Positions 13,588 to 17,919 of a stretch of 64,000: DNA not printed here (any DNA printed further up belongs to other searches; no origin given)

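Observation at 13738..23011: Type-IV-pilin-like operon encoding a 1343-aa pilin-adhesin with BspA-type LRRs, headed by a lytic transglycosylase and a hypervariable paralog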

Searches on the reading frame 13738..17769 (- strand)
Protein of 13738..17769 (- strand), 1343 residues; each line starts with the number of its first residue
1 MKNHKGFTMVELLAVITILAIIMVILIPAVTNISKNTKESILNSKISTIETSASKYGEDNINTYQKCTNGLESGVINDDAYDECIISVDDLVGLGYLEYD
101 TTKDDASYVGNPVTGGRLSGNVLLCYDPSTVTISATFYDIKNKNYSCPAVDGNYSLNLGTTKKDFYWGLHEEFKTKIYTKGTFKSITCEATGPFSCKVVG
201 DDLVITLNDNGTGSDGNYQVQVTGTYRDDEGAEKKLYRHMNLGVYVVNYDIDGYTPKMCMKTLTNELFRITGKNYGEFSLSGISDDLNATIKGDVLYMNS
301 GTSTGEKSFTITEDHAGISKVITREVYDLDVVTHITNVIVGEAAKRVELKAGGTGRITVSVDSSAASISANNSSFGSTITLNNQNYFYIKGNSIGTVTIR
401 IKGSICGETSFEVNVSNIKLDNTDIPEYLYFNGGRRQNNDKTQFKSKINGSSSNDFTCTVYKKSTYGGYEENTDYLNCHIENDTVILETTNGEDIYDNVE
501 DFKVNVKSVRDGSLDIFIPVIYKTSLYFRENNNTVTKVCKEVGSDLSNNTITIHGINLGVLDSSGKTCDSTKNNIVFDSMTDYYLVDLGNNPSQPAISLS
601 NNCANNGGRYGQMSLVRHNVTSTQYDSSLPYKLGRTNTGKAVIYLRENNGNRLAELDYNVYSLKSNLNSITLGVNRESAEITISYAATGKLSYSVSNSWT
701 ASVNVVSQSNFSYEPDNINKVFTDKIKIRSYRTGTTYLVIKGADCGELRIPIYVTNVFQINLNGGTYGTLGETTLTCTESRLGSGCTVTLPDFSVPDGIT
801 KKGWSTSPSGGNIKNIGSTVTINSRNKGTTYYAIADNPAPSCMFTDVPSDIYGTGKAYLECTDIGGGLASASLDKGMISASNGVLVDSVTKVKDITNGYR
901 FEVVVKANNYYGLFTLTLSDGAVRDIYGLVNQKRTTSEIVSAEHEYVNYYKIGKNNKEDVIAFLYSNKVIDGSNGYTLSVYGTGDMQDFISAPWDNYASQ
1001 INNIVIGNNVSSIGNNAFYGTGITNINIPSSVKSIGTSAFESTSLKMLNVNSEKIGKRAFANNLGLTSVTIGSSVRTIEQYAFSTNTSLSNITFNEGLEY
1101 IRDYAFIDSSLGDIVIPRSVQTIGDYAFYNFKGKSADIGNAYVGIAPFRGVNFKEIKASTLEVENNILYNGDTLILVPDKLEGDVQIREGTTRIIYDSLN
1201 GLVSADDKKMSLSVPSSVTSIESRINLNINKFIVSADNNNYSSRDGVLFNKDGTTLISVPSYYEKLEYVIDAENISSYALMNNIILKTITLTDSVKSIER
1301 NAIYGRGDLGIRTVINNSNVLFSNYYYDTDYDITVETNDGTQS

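Call 5: search_protein_families(library=pfam, proteins=[window:13738-17769:-], max_evalue=0.01)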
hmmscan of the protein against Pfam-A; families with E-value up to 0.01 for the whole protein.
window:13738-17769:- (1343 aa): 2 families
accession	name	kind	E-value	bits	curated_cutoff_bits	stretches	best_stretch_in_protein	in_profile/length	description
PF13306.12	LRR_5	-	1e-58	197.2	27.7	3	1012-1131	2-123/127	BspA type Leucine rich repeat region (6 copies)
PF07963.17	N_methyl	-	5e-07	29.5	21.2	1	1-26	1-26/27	Prokaryotic N-terminal methylation motif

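Call 6: search_protein_families(library=ncbifam, proteins=[window:13738-17769:-], max_evalue=0.01)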
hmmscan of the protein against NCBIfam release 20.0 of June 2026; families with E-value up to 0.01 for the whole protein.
window:13738-17769:- (1343 aa): 8 families
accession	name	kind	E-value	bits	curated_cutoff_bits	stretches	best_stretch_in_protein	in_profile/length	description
NF047961.1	adhesin_HupY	equivalog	1.9e-16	59.4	1250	2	1065-1130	187-252/978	leucine-rich repeat adhesin HupY/LrrG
NF040999.1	pilin_ComGC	equivalog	1.8e-07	31.2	75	1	4-81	1-77/84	competence type IV pilus major pilin ComGC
NF041013.1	T4P_ComGE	equivalog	6.8e-07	29.3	49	1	2-49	1-48/83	competence type IV pilus minor pilin ComGE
TIGR01710.1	typeII_sec_gspG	equivalog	7.3e-06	26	88.85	1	5-73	1-68/134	type II secretion system major pseudopilin GspG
TIGR02532.1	IV_pilin_GFxxxE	domain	1.1e-05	25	16.3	1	5-26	2-23/24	prepilin-type N-terminal cleavage/methylation domain-containing protein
NF007862.0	PRK10574.1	equivalog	0.00017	21.8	138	1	1-37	1-38/145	prepilin peptidase-dependent pilin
NF041775.1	typeIV_PilA_Myxo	equivalog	0.0055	16.7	400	0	4-52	10-58/214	type IV pilin protein PilA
TIGR02599.1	TIGR02599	subfamily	0.0075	15.5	256.5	0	6-38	1-33/361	Verru_Chthon cassette protein C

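Call 12: find_encoding_contigs(protein=window:13738-17769:-, flank=10000, max_places=6)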
Protein window:13738-17769:- (1343 aa): 6 contigs read that carry it; 3 places shown.
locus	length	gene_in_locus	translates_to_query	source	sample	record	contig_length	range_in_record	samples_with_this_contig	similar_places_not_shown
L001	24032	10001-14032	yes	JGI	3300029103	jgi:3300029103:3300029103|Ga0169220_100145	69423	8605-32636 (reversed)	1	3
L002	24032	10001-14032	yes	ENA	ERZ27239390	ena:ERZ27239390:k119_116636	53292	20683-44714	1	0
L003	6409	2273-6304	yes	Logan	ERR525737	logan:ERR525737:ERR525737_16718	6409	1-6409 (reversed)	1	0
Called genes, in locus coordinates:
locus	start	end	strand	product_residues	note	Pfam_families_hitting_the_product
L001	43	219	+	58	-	-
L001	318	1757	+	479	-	-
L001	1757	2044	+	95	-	-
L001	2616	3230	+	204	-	PF00702:Hydrolase, PF13419:HAD_2, PF13242:Hydrolase_like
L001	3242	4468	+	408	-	PF00579:tRNA-synt_1b, PF22421:SYY_C-terminal, PF01479:S4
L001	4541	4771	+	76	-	PF06949:DUF1292 (weak)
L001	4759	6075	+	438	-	PF01464:SLT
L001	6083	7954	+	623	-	-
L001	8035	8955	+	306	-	-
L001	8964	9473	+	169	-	-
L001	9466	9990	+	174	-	PF07963:N_methyl (faint)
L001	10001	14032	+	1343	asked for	PF07963:N_methyl (weak), PF13306:LRR_5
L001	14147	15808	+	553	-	PF04326:SLFN_AlbA_2, PF13749:HATPase_c_4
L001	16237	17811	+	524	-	-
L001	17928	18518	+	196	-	-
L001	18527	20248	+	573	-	PF07963:N_methyl (weak)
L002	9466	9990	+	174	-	PF07963:N_methyl (faint)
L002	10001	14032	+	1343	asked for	PF07963:N_methyl (weak), PF13306:LRR_5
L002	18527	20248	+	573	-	PF07963:N_methyl (weak)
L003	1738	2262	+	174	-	PF07963:N_methyl (faint)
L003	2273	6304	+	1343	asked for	PF07963:N_methyl (weak), PF13306:LRR_5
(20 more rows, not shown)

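Call 13: find_homologous_proteins(query=window:13738-17769:-, max_evalue=0.00001)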
Query window:13738-17769:- (1343 aa): 29 proteins with E <= 0.00001 among 8000 candidates.
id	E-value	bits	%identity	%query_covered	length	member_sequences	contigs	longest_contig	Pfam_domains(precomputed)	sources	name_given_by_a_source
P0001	0.0e+0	2895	98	100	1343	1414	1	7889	PF13306.13,PF07963.18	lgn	-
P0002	0.0e+0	2594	87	100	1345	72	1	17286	PF13306.13,PF07963.18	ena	-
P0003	0.0e+0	2594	87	100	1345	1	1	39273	PF13306.13,PF07963.18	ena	-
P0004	0.0e+0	2589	86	100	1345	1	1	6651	PF13306.13,PF07963.18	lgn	-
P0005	0.0e+0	2588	87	100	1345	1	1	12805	PF13306.13,PF07963.18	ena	-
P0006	0.0e+0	2581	86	100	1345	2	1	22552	PF13306.13,PF07963.18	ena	-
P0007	0.0e+0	2575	86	100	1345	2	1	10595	PF13306.13,PF07963.18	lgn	-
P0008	0.0e+0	2215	74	100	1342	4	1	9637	PF13306.13,PF07963.18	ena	-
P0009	0.0e+0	2206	74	100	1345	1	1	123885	PF13306.13,PF07963.18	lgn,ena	-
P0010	0.0e+0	2027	69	99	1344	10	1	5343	PF13306.13,PF07963.18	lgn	-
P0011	0.0e+0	1925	66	99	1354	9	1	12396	PF13306.13,PF07963.18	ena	-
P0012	0.0e+0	1055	42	99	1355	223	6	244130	PF13306.13,PF07963.18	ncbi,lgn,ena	-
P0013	0.0e+0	1052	42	99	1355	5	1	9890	PF13306.13,PF07963.18,PF13855.13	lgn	-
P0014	4.3e-83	298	26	98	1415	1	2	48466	PF13306.13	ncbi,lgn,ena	-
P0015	1.4e-47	181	35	10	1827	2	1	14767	PF09479.17,PF13306.13,PF13855.13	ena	-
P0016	4.2e-47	179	30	18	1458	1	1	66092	PF13306.13,PF13855.13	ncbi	-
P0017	1.6e-34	137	33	16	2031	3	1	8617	PF07679.23,PF13895.13,PF13306.13,PF07686.24,PF13927.13,PF00047.32,PF12799.14,PF13855.13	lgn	-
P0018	1.3e-32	131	31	10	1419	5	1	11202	PF07495.20,PF13306.13,PF24908.1,PF13855.13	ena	-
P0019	1.9e-31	127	41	10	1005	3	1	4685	PF13306.13,PF18998.7,PF13855.13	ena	-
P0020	4.8e-23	99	27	24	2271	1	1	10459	PF13306.13,PF13287.13,PF13290.14,PF13620.13,PF00395.26,PF13855.13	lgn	-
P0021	2.7e-21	94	32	9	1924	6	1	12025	PF13306.13,PF12799.14,PF13855.13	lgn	-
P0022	5.1e-19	86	28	24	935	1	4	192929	PF13306.13,PF00404.25,PF13855.13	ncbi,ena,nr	ncbi:MAG: leucine-rich repeat protein [Clostridia bacterium]|nr:leucine-rich repeat protein [Clostri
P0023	1.1e-18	85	28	13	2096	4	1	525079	PF13306.13,PF26182.1,PF02368.25,PF13855.13,PF26918.1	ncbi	-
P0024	8.6e-18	82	29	12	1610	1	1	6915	PF13306.13,PF13855.13,PF23952.2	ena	-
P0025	1.8e-17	81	26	22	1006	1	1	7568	PF09479.17,PF13306.13,PF18998.7,PF13855.13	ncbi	-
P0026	1.1e-15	75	30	11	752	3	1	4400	PF13306.13,PF12799.14,PF13855.13,PF23952.2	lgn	-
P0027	2.6e-14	70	30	12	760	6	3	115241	PF13306.13,PF12799.14,PF13855.13,PF23952.2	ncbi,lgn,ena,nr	ncbi:MAG: leucine-rich repeat domain-containing protein [Ruminococcus sp.]|nr:leucine-rich repeat do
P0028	3.4e-14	70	31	9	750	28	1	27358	PF13306.13,PF12799.14,PF13855.13,PF23952.2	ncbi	-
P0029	2.9e-8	50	30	12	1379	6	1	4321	PF13306.13,PF13287.13,PF13290.14,PF13855.13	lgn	-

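Call 14: find_encoding_contigs(protein=P0012, flank=10000, max_places=3)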
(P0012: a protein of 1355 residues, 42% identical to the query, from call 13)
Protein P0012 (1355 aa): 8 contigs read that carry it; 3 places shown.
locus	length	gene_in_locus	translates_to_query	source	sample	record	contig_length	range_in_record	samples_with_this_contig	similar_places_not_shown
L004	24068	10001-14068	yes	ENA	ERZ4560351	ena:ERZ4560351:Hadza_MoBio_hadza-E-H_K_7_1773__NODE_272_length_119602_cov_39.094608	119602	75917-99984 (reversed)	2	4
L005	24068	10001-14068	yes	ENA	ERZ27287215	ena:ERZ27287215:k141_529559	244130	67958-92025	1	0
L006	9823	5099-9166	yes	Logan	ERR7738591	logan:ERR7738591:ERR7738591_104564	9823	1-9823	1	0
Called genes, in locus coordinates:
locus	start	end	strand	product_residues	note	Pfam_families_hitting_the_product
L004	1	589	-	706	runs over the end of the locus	PF13191:AAA_16 (weak), PF23569:NBD_SMAX1, PF00004:AAA, PF17871:AAA_lid_9, PF00004:AAA, PF07724:AAA_2, PF07728:AAA_5, PF10431:ClpB_D2-small, +9 more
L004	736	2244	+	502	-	PF01676:Metalloenzyme, PF06415:iPGM_N, PF01663:Phosphodiest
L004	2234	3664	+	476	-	PF02878:PGM_PMM_I, PF02879:PGM_PMM_II, PF02880:PGM_PMM_III, PF00408:PGM_PMM_IV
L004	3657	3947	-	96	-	-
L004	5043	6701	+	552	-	PF28597:T2SSF_N (weak), PF00482:T2SSF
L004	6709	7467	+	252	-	PF06750:A24_N_bact, PF01478:Peptidase_A24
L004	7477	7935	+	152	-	PF07963:N_methyl (weak)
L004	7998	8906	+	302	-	PF02018:CBM_4_9 (faint)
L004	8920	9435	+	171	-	-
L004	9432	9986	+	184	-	PF07963:N_methyl (weak)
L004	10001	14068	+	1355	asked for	PF07963:N_methyl (weak), PF13306:LRR_5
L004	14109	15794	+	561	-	-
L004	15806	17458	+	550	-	-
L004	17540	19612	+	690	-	-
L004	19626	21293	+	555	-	-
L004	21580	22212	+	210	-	-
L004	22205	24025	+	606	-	-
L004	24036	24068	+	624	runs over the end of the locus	PF17425:Arylsulfotran_N, PF05935:Arylsulfotrans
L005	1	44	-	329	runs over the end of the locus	PF03845:Spore_permease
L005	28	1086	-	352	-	PF25198:Spore_GerAC_N, PF05504:Spore_GerAC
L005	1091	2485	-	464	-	PF03323:GerA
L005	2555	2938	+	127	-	-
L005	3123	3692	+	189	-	PF05198:IF3_N, PF00707:IF3_C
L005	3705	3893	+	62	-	PF01632:Ribosomal_L35p (weak)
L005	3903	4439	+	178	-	PF00453:Ribosomal_L20, PF12949:HeH (faint), PF07498:Rho_N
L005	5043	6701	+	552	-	PF28597:T2SSF_N (weak), PF00482:T2SSF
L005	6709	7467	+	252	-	PF06750:A24_N_bact, PF01478:Peptidase_A24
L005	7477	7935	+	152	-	PF07963:N_methyl (weak)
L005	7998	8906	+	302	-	PF02018:CBM_4_9 (faint)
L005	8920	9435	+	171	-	-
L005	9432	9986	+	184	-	PF07963:N_methyl (weak)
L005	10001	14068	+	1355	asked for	PF07963:N_methyl (weak), PF13306:LRR_5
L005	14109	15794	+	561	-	-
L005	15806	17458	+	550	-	-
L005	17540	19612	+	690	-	-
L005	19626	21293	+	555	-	-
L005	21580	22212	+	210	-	-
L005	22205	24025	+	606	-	-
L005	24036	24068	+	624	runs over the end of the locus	PF17425:Arylsulfotran_N, PF05935:Arylsulfotrans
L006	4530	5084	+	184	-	PF07963:N_methyl (weak)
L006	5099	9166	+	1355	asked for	PF07963:N_methyl (weak), PF13306:LRR_5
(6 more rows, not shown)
